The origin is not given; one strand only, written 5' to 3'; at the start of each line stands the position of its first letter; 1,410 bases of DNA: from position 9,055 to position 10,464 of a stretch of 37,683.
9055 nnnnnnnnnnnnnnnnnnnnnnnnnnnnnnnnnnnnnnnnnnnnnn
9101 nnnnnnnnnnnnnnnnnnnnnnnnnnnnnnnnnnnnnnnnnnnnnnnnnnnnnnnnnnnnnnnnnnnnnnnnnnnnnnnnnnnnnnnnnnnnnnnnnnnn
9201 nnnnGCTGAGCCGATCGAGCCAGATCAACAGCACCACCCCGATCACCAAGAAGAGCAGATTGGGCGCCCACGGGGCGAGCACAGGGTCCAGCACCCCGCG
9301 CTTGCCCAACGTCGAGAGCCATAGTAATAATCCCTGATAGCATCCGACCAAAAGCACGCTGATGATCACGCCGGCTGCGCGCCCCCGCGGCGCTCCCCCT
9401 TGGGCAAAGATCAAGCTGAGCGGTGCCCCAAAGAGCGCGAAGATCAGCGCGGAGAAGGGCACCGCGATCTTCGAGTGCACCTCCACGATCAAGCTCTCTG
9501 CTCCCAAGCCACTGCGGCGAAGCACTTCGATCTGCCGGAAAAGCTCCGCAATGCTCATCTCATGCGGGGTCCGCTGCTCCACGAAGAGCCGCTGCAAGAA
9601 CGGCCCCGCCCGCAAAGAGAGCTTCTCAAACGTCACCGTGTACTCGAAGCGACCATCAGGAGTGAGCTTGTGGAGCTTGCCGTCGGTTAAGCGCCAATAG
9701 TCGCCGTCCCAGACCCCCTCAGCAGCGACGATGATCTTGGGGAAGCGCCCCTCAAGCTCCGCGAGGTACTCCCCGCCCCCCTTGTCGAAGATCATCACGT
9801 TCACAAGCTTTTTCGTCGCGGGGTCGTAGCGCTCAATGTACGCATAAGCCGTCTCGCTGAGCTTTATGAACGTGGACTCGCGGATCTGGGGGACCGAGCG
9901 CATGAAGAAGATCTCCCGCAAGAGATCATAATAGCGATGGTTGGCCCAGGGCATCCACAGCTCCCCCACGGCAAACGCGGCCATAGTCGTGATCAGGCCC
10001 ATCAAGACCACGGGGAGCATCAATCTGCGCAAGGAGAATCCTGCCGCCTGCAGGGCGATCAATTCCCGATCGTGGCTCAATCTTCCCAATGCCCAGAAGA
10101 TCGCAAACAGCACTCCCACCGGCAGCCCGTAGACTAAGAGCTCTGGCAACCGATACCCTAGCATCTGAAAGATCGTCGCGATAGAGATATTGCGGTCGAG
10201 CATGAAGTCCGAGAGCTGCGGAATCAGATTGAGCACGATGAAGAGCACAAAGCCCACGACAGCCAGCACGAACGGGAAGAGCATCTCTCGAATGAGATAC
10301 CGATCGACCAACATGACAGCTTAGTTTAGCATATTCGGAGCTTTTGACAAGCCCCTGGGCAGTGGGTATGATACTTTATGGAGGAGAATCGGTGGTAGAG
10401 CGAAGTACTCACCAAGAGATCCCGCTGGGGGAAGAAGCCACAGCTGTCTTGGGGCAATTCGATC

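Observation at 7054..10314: Single ORF fusing an inner-membrane LptF/LptG permease to an outer-membrane LptD translocon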

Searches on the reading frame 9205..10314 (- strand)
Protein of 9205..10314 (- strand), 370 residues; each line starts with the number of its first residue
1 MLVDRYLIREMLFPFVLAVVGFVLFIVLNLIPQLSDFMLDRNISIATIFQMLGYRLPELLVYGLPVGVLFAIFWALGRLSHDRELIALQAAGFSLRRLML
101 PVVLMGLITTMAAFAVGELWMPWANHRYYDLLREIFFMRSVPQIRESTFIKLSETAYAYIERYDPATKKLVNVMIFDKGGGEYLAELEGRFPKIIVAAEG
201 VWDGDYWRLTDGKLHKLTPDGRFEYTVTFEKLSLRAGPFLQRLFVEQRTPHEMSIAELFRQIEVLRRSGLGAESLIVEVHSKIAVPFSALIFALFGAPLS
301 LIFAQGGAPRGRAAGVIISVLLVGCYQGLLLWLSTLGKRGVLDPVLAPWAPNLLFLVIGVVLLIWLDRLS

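Call 61: find_homologous_proteins(query=window:9205-10314:-, max_evalue=0.00001)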
Query window:9205-10314:- (370 aa): 48 proteins with E <= 0.00001 among 8000 candidates.
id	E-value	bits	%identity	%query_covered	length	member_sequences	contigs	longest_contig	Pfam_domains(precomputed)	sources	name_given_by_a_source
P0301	7.0e-107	376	46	100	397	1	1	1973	PF03739.20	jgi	jgi:lipopolysaccharide export system permease protein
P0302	3.0e-101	358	47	100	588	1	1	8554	PF03739.20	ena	-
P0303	3.3e-88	315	41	99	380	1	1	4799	PF03739.20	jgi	jgi:lipopolysaccharide export system permease protein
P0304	1.3e-77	280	41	95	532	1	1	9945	PF03739.20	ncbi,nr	ncbi:MAG TPA: YjgP/YjgQ family permease, partial [Candidatus Acetothermia bacterium]|nr:YjgP/YjgQ fa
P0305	4.2e-65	239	34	99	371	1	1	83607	PF03739.20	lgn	-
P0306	3.7e-63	232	33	98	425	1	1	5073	PF03739.20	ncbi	-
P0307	1.8e-57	214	31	99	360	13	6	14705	PF03739.20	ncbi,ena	-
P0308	2.4e-56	210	32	98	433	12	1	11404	PF03739.20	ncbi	ncbi:MAG: LptF/LptG family permease [Candidatus Eremiobacterota bacterium]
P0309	5.5e-36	143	31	98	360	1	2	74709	PF03739.20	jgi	jgi:lipopolysaccharide export system permease protein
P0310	7.5e-35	139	30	93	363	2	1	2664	PF03739.20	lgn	-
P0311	3.5e-33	134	28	97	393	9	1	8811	PF03739.20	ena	-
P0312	1.5e-32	132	30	97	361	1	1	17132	PF03739.20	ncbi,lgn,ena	-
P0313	1.3e-31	128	26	97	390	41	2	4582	PF03739.20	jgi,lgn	-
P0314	1.8e-31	128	30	98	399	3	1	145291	PF03739.20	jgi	jgi:LPS export ABC transporter permease LptF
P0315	2.7e-31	127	24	95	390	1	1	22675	PF03739.20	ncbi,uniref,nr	ncbi:LPS export ABC transporter permease LptF [Geomonas sp.]|uniref:LPS export ABC transporter perme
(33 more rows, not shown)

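Call 62: find_encoding_contigs(protein=P0303, flank=5000, max_places=2)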
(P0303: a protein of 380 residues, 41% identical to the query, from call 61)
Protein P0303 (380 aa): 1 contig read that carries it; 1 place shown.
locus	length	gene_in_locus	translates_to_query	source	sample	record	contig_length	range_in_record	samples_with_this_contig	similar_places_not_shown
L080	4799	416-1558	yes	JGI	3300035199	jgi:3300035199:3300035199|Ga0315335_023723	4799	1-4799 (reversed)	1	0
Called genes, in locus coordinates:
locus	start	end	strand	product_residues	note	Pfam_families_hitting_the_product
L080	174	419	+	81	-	PF05768:Glrx-like, PF00462:Glutaredoxin (weak)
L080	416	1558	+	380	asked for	PF03739:LptF_LptG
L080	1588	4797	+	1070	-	?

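Call 63: find_encoding_contigs(protein=P0305, flank=8000, max_places=2)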
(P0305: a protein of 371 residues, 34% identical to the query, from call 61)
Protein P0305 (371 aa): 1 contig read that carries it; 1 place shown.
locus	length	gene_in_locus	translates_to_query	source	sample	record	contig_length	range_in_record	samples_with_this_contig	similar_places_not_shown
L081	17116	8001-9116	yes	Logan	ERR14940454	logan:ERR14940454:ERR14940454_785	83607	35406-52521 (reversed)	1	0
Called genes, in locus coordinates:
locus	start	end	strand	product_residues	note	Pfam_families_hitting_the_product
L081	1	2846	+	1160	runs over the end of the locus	PF04357:TamB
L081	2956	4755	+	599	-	PF07244:POTRA, PF01103:Omp85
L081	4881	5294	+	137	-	PF03938:OmpH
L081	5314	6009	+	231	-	-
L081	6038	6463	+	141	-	PF03938:OmpH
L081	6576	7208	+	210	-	PF06082:YjbH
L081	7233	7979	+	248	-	-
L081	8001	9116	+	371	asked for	PF03739:LptF_LptG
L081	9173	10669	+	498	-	-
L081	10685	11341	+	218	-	PF06835:LptC, PF03968:LptD_N (faint)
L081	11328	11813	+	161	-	-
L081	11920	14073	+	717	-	-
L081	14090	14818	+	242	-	PF00005:ABC_tran, PF13304:AAA_21 (faint)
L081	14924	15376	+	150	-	PF22817:ApeP-like (weak), PF07977:FabA, PF22818:ApeI-like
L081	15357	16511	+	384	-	PF02684:LpxB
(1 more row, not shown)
